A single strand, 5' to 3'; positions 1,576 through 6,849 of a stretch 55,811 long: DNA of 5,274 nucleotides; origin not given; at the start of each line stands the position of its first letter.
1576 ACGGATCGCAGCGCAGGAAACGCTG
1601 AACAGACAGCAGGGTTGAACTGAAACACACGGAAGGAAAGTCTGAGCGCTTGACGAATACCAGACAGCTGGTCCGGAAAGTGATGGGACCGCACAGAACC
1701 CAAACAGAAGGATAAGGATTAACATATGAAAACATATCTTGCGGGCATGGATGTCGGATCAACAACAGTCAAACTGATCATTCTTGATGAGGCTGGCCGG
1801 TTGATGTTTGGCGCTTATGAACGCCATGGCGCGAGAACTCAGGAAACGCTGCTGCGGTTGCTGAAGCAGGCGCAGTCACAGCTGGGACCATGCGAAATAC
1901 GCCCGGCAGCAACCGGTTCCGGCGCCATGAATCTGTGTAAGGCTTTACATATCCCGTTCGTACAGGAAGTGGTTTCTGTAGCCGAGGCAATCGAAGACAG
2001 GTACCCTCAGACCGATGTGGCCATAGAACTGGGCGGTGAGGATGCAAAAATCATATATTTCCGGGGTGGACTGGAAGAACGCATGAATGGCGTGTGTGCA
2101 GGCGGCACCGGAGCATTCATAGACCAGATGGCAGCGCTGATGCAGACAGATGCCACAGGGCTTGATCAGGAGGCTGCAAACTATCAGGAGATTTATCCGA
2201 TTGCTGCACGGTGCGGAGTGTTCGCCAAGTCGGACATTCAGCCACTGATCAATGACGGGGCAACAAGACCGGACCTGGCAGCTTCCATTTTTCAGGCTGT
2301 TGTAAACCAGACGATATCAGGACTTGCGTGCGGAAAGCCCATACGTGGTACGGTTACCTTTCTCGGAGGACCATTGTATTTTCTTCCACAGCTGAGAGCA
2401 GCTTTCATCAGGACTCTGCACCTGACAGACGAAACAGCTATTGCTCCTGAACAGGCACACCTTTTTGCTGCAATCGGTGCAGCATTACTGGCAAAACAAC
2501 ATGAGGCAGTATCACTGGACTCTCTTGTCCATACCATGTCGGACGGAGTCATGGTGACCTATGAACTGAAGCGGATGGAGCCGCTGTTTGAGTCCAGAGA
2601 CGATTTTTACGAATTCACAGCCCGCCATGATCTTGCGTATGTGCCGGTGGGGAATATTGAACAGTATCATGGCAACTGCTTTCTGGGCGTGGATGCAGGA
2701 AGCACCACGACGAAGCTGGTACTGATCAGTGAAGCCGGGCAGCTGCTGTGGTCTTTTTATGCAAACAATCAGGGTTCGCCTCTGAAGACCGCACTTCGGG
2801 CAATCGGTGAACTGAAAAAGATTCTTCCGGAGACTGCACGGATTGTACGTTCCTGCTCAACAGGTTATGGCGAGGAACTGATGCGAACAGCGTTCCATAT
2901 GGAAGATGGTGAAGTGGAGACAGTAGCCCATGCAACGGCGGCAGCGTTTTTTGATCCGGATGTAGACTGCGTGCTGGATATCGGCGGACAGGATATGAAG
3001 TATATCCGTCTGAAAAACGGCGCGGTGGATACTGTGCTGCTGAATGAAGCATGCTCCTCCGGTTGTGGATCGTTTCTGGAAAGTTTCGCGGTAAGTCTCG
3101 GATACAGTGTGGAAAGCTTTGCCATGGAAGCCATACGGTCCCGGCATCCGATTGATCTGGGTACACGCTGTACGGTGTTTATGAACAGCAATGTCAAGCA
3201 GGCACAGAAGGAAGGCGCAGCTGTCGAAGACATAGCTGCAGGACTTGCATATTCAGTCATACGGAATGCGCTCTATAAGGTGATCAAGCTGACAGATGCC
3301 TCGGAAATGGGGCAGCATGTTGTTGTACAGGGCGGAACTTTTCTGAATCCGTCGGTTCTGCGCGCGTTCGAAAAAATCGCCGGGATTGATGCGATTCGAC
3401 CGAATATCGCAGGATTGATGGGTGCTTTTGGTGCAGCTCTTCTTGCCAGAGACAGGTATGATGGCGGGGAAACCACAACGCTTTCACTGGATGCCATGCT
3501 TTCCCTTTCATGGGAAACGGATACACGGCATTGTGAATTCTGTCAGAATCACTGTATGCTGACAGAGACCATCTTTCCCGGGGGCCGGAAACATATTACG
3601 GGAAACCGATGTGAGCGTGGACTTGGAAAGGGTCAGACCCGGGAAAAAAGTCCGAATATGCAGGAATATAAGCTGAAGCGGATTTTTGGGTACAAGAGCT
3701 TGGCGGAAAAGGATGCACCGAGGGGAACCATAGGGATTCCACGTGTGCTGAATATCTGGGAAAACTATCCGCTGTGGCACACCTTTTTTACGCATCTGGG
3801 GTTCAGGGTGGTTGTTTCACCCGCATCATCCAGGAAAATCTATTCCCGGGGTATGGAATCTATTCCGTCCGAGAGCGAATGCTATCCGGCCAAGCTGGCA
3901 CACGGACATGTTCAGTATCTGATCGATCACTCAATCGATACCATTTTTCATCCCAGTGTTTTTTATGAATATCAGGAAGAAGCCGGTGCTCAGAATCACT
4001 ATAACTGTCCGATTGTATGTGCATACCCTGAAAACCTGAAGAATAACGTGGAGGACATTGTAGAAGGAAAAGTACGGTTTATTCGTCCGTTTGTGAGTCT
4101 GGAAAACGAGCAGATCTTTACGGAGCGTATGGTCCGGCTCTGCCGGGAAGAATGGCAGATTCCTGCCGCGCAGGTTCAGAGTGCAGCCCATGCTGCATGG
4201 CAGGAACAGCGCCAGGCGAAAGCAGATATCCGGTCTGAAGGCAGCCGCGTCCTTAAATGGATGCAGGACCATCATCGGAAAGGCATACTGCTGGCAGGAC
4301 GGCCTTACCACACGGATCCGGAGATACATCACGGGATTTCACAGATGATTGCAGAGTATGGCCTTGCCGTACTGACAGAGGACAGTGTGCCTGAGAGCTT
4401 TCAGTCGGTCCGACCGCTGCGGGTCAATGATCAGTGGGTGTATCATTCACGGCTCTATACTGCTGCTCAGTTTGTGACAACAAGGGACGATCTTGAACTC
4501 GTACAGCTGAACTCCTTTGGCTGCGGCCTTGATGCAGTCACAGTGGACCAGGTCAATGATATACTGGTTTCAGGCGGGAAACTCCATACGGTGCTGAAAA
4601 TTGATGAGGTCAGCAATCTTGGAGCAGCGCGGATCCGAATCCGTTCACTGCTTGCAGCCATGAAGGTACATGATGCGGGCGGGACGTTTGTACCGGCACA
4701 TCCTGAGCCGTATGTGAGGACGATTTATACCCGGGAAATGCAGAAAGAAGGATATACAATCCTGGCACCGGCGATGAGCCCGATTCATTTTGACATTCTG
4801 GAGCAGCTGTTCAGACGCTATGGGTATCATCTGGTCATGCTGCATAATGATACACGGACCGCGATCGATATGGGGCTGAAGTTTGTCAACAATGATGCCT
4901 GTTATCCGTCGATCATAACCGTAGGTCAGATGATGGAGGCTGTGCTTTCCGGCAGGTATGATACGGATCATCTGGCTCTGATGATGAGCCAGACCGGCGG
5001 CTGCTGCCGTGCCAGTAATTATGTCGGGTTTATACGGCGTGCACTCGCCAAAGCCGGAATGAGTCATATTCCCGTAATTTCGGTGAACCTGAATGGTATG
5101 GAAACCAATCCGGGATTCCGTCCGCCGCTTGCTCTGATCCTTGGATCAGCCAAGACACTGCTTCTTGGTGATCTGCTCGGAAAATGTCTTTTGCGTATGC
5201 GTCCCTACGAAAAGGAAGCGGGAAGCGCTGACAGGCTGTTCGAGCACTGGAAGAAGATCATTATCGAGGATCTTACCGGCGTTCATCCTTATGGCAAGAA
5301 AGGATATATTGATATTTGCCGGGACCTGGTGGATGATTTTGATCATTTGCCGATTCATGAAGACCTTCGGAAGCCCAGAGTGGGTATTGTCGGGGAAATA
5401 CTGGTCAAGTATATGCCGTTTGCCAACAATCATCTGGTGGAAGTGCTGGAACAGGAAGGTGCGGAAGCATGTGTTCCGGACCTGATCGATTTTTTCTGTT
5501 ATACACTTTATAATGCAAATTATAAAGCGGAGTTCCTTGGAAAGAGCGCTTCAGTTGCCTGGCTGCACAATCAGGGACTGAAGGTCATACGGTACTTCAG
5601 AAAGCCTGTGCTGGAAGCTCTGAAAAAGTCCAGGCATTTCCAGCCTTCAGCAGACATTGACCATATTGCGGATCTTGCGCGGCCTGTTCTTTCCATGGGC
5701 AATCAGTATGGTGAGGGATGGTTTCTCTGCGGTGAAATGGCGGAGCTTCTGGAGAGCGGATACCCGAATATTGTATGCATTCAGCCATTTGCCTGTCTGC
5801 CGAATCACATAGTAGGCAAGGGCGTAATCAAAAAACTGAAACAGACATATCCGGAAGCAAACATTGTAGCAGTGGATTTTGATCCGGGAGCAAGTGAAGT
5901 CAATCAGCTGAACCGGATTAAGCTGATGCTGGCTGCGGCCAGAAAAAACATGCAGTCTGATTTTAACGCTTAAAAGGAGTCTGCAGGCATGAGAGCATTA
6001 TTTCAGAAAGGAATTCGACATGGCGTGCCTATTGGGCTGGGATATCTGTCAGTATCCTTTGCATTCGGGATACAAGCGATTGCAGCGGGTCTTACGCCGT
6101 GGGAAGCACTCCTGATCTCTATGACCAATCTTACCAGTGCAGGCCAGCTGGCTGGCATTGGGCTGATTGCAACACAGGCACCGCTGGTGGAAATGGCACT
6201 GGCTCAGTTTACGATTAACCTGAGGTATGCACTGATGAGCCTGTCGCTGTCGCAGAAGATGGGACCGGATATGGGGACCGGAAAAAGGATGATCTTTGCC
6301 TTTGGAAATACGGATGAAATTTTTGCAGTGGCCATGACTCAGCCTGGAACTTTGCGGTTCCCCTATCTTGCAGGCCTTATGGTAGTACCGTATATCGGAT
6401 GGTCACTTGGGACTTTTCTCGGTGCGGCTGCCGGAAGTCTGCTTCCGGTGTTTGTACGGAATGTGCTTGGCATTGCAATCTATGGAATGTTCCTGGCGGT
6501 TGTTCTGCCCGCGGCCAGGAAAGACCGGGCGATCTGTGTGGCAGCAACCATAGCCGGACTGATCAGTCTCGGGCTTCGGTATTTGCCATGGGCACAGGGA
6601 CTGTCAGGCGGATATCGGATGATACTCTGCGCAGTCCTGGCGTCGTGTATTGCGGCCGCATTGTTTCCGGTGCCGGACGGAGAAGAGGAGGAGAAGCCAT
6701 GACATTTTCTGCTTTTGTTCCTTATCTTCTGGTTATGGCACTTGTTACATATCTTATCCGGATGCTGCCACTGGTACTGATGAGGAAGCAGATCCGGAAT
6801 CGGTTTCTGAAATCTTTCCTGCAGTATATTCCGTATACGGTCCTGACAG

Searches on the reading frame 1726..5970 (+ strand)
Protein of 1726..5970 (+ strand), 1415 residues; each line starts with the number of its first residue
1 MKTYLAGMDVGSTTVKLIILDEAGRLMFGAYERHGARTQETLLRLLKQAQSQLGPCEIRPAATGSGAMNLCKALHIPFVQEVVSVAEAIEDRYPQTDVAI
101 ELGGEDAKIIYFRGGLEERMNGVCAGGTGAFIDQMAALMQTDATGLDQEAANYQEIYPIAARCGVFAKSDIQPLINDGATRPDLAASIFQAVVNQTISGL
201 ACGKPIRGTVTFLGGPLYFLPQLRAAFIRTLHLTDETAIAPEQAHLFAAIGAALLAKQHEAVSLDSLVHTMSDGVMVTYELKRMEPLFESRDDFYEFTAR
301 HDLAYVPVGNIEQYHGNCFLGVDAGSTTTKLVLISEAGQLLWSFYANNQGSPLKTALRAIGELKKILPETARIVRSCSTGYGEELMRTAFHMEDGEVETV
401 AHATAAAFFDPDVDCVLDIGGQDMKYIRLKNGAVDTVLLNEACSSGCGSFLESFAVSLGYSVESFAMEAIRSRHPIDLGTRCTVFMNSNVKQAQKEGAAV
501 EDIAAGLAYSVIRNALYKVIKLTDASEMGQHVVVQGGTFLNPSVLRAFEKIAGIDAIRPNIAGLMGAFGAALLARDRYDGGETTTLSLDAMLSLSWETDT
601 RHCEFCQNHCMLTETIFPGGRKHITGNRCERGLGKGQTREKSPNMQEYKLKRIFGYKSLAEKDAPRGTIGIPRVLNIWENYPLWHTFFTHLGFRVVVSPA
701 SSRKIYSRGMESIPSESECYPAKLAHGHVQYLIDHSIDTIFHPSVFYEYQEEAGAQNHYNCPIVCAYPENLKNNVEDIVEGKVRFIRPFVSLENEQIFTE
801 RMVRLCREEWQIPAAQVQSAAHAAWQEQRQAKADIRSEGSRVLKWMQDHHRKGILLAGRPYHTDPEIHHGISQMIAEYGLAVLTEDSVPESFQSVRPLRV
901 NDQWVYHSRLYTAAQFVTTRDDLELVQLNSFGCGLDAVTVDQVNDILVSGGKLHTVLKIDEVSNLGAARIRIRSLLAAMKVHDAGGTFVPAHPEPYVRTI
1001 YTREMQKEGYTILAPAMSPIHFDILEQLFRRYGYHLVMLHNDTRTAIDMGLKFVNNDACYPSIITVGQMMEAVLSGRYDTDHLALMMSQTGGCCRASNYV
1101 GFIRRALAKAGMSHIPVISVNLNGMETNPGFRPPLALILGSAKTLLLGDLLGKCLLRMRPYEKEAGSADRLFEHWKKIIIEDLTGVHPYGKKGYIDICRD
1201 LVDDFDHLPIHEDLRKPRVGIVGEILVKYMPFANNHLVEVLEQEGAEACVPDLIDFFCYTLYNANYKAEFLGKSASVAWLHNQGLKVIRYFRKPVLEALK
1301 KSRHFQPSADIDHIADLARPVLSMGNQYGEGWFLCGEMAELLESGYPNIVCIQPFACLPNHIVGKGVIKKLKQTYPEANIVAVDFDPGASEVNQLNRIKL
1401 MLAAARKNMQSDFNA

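Call 21: search_protein_families(library=pfam, proteins=[window:1726-5970:+], max_evalue=0.00001)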
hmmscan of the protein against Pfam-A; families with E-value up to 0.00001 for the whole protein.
window:1726-5970:+ (1415 aa): 3 families
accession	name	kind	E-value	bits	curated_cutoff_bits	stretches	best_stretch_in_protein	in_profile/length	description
PF09989.15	DUF2229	-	8.6e-89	297.3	29.4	1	668-888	1-218/218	CoA enzyme activase uncharacterised domain (DUF2229)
PF01869.26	BcrAD_BadFG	-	2e-55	188.6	31.5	2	320-574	1-271/271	BadF/BadG/BcrA/BcrD ATPase family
PF01548.23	DEDD_Tnp_IS110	-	8.7e-06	26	29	0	6-81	1-73/155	Transposase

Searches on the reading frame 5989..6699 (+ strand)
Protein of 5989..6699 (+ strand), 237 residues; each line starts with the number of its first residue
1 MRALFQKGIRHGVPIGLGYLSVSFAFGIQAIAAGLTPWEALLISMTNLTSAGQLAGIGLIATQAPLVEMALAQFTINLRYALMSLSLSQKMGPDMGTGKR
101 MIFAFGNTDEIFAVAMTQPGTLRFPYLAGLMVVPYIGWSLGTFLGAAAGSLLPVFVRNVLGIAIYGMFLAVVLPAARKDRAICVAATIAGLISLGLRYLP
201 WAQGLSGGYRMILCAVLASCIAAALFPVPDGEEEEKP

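Call 21: search_protein_families(library=pfam, proteins=[window:5989-6699:+], max_evalue=0.00001)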
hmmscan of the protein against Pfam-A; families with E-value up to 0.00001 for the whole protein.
window:5989-6699:+ (237 aa): 1 family
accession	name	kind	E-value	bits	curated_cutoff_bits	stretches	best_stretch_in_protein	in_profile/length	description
PF03591.19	AzlC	-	1.5e-39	136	32.1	1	14-152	1-137/137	AzlC protein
